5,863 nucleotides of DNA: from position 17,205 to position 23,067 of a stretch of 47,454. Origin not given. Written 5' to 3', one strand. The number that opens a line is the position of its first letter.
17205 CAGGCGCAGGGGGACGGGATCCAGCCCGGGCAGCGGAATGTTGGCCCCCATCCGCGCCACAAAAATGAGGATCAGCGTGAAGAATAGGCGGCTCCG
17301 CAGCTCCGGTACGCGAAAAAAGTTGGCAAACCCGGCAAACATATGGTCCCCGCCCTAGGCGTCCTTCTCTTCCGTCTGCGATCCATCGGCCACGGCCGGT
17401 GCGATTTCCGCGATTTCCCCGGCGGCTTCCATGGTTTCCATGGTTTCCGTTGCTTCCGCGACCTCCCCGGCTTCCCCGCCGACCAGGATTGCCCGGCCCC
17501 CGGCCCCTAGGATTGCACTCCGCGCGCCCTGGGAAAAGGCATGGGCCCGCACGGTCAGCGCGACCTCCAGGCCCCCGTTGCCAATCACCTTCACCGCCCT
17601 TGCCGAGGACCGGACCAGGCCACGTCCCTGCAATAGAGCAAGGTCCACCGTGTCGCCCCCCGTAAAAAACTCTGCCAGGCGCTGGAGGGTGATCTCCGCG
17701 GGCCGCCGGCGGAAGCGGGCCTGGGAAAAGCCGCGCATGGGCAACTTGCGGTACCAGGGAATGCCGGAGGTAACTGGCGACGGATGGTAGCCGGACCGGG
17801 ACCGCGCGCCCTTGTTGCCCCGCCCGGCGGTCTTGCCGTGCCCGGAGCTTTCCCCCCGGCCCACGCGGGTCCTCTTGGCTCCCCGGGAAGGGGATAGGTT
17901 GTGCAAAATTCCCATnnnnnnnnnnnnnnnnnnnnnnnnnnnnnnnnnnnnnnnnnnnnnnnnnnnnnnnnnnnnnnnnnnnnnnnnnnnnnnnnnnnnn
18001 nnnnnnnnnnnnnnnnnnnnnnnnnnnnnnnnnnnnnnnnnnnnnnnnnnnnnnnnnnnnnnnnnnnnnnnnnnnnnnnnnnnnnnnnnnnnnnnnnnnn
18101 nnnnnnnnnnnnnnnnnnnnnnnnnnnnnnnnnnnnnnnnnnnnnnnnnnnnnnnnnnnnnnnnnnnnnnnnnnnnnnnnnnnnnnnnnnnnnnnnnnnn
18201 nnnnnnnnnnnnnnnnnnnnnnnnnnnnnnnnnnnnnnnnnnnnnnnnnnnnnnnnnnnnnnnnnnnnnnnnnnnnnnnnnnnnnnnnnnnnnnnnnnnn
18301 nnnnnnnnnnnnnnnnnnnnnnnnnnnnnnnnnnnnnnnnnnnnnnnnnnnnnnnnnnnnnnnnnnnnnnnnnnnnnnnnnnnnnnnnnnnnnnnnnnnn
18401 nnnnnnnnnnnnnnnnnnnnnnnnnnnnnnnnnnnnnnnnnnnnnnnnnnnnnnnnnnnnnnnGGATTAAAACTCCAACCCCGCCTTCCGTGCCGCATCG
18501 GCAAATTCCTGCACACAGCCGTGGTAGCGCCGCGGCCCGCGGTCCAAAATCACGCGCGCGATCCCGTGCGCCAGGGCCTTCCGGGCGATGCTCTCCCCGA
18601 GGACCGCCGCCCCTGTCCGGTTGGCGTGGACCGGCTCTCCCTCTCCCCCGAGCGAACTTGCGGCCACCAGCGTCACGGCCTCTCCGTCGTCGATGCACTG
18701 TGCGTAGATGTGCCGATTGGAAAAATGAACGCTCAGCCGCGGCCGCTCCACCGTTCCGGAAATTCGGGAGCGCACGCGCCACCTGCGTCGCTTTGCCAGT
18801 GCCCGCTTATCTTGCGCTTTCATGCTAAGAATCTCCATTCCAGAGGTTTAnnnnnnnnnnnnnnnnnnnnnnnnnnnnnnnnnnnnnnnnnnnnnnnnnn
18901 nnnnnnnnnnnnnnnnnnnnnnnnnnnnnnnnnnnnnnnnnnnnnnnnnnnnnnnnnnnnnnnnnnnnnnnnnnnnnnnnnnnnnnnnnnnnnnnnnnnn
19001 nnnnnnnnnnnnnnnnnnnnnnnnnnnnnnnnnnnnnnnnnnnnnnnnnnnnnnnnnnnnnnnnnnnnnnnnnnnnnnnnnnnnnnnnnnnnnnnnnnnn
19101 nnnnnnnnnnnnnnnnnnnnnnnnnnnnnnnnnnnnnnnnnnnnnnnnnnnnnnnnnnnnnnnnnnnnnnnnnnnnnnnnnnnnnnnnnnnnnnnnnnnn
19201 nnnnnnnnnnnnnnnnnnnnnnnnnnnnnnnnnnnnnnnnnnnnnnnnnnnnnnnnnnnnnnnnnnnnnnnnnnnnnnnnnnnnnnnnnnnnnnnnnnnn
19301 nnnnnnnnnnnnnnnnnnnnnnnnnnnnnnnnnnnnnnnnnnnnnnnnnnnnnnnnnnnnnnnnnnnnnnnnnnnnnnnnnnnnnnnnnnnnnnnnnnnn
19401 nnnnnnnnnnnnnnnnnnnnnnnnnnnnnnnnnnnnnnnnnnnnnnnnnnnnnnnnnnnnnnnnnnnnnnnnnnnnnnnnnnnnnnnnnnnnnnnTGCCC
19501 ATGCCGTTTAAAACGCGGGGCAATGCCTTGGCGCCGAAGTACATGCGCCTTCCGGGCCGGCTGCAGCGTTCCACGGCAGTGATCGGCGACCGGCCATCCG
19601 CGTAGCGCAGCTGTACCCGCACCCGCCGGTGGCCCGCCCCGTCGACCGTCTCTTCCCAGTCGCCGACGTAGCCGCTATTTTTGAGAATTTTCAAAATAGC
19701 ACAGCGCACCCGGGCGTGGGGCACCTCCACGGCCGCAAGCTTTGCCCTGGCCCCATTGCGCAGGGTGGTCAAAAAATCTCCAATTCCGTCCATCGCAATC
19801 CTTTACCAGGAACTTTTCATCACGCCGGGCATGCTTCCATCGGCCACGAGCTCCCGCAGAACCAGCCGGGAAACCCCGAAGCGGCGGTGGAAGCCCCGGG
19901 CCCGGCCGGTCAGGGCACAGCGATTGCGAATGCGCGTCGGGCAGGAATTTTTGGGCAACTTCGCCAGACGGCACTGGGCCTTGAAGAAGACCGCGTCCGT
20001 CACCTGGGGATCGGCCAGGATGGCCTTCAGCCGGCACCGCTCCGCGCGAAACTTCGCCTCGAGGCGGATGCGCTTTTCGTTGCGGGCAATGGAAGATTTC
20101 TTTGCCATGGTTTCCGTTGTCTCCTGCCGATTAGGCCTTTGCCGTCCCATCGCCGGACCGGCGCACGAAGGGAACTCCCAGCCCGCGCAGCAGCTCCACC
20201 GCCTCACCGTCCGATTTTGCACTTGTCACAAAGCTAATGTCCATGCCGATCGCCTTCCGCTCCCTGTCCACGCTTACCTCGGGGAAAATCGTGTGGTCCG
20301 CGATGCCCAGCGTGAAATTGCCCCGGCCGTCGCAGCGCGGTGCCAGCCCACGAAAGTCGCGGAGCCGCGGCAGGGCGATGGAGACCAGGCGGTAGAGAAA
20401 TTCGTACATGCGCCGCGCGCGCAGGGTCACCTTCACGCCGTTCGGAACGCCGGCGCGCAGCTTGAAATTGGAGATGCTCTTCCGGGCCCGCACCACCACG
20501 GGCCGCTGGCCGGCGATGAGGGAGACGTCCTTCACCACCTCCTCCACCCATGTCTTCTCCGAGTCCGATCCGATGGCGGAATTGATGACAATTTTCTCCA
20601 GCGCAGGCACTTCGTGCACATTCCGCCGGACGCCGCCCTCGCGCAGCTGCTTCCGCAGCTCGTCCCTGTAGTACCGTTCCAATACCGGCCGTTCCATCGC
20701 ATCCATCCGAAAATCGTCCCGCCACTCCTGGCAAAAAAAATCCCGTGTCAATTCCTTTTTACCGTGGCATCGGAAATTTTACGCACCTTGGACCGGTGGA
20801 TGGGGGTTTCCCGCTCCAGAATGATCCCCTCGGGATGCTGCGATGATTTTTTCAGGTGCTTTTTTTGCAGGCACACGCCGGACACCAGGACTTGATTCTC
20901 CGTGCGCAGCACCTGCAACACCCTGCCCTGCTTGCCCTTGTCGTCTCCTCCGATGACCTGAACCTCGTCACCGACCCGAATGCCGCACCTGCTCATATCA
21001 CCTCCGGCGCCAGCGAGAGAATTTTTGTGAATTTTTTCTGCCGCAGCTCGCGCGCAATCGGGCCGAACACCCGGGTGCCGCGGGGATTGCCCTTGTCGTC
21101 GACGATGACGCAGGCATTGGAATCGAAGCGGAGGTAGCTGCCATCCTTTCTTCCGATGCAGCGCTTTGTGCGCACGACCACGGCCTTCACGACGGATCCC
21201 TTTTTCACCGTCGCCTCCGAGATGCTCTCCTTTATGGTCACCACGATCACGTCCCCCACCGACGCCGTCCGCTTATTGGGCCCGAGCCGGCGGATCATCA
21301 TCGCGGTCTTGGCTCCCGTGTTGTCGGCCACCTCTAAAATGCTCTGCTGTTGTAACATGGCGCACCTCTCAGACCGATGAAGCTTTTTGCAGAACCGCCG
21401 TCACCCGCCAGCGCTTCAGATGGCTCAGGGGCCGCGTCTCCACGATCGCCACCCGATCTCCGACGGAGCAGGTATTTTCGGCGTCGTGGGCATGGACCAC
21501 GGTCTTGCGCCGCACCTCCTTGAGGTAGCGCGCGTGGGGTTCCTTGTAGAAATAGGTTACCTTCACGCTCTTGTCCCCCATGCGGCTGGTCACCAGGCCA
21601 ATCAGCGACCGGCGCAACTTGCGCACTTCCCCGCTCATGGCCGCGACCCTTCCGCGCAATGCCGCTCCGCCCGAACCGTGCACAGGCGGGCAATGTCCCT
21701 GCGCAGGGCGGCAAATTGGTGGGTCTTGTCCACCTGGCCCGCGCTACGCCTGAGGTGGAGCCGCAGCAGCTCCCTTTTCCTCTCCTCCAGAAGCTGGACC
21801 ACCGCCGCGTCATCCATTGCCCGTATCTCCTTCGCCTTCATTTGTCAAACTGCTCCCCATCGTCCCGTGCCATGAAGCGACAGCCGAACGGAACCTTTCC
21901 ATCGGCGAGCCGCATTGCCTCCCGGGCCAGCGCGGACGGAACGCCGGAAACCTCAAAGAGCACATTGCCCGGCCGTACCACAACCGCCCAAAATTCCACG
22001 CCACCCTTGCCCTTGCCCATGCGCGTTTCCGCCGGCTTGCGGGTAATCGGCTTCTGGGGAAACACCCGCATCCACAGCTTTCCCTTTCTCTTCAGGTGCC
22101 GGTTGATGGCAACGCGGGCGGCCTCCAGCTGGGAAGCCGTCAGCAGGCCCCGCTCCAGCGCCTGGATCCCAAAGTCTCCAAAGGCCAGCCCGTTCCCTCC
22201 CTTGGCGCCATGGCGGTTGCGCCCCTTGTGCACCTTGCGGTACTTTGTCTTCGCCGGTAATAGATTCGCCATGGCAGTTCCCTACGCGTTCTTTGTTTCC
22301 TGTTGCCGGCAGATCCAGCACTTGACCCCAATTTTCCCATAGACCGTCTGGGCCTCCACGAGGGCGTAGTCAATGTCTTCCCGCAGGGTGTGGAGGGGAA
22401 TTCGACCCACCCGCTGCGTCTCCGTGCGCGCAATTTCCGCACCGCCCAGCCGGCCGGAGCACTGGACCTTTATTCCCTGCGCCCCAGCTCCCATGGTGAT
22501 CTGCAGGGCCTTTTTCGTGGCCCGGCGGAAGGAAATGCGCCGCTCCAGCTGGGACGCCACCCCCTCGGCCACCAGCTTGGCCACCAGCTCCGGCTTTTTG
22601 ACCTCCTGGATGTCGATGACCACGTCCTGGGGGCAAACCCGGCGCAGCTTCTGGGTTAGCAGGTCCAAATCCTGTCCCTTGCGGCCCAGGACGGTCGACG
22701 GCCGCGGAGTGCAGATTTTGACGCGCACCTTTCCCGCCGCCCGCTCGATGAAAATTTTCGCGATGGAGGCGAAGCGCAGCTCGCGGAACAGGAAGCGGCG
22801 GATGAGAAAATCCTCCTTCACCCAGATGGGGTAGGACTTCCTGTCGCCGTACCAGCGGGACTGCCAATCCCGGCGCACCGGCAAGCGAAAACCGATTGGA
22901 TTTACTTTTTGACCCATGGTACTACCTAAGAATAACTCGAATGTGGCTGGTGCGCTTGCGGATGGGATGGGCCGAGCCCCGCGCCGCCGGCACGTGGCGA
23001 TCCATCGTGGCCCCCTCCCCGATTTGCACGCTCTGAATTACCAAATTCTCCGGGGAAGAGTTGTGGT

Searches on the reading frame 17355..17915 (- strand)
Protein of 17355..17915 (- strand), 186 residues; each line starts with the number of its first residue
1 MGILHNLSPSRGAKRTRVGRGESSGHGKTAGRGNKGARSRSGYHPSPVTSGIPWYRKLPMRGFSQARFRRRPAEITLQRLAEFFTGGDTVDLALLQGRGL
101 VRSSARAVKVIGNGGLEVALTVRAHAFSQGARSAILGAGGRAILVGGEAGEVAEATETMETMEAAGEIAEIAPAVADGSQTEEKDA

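Call 62: search_protein_families(library=pfam, proteins=[window:17355-17915:-], max_evalue=0.001)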
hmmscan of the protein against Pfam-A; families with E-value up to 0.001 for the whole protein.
window:17355-17915:- (186 aa): 1 family
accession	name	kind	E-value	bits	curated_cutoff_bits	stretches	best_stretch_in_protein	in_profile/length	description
PF00828.25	Ribosomal_L27A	-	1.1e-12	48.6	21.5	1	74-142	1-71/72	Ribosomal proteins 50S-L15, 50S-L18e, 60S-L27A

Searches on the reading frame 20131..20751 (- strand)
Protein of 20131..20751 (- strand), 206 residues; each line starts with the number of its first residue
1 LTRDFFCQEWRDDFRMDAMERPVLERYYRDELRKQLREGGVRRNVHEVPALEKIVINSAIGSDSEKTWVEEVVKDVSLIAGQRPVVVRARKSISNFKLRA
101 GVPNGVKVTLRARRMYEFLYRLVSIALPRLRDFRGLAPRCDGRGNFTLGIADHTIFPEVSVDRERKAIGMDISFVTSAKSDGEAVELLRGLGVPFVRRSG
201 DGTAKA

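Call 62: search_protein_families(library=pfam, proteins=[window:20131-20751:-], max_evalue=0.001)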
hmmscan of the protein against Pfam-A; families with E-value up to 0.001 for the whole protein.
window:20131-20751:- (206 aa): 2 families
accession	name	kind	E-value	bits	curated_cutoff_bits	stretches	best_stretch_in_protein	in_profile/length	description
PF00673.26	Ribosomal_L5_C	-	4.3e-32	110.6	27.8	1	104-195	2-94/94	ribosomal L5P family C-terminus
PF00281.24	Ribosomal_L5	-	9e-18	64.8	34.9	1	44-99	1-57/57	Ribosomal protein L5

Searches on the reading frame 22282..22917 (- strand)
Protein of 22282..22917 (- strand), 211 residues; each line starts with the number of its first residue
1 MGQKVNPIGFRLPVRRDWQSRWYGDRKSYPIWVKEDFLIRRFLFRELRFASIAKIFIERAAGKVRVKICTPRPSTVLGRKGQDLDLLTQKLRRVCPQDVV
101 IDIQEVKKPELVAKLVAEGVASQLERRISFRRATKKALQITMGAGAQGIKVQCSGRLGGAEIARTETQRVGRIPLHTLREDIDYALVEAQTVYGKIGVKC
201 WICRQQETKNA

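Call 62: search_protein_families(library=pfam, proteins=[window:22282-22917:-], max_evalue=0.001)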
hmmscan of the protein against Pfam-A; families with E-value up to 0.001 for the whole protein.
window:22282-22917:- (211 aa): 3 families
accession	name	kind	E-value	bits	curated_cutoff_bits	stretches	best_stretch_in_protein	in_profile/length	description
PF00189.25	Ribosomal_S3_C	-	8.8e-35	119.5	34.1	1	120-202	1-83/83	Ribosomal protein S3, C-terminal domain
PF07650.23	KH_2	-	1e-14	54.5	22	1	39-111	2-78/78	KH domain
PF05316.17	VAR1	-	6.5e-05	23.5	33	1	133-203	115-193/195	Mitochondrial ribosomal protein (VAR1)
